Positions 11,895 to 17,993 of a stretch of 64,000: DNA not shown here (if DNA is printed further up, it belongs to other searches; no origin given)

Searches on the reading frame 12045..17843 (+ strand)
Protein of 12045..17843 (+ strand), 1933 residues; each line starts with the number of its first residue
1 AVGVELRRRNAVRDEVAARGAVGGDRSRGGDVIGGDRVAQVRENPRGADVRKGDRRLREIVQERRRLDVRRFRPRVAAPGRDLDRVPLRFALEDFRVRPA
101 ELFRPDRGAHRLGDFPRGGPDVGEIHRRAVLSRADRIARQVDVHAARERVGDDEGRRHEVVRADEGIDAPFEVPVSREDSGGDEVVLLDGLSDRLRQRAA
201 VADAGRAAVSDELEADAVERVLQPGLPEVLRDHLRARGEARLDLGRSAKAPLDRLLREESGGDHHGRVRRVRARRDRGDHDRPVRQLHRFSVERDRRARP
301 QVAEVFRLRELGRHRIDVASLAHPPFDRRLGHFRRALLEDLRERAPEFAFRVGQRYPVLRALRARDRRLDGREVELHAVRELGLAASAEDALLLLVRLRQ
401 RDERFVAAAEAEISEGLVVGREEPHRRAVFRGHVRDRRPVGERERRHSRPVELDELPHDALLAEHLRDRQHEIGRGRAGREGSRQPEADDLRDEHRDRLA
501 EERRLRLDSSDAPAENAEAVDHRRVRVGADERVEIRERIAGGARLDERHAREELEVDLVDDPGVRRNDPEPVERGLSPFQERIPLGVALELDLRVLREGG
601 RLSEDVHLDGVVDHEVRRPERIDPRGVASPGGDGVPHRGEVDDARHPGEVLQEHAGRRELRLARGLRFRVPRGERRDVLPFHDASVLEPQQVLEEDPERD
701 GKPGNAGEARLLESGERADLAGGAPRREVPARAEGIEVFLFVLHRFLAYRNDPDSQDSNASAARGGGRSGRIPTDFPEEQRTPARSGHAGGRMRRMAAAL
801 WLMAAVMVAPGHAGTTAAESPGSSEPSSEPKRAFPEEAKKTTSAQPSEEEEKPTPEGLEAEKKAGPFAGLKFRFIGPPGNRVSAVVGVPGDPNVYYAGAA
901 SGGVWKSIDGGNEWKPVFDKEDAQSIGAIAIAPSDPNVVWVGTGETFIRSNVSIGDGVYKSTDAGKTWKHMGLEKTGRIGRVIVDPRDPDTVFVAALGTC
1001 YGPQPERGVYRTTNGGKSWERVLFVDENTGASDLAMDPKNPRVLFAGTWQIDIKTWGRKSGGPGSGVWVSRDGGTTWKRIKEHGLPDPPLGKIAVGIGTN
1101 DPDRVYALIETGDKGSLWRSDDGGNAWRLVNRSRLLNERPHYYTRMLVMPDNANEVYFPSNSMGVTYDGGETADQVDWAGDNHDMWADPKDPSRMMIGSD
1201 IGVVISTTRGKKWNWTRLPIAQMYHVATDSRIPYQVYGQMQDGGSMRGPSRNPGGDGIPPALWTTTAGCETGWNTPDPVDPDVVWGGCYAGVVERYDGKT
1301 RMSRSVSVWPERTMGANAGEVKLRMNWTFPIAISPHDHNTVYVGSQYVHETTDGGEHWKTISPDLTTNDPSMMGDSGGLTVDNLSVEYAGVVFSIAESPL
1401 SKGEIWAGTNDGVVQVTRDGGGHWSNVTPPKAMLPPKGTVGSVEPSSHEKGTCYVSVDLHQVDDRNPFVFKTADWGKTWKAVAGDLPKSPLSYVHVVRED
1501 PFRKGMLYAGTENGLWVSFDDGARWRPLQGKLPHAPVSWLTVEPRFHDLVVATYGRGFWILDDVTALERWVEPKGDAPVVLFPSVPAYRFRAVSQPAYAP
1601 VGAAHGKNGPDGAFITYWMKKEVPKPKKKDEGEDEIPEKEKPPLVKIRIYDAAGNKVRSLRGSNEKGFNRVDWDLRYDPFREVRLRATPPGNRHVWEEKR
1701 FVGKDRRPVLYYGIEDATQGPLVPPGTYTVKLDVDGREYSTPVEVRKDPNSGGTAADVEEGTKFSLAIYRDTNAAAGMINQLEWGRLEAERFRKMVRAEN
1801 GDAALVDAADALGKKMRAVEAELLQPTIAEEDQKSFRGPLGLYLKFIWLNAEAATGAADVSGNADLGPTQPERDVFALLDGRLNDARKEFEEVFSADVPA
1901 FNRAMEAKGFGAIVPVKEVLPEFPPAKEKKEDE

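Call 44: search_protein_families(library=pfam, proteins=[window:12045-17843:+], max_evalue=0.00001)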
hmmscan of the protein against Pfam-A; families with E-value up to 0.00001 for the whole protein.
window:12045-17843:+ (1933 aa): 1 family
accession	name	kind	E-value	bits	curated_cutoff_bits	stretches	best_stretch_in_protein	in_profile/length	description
PF15902.12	Sortilin-Vps10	-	2.4e-23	83.1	33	2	958-1083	3-115/446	Sortilin, neurotensin receptor 3,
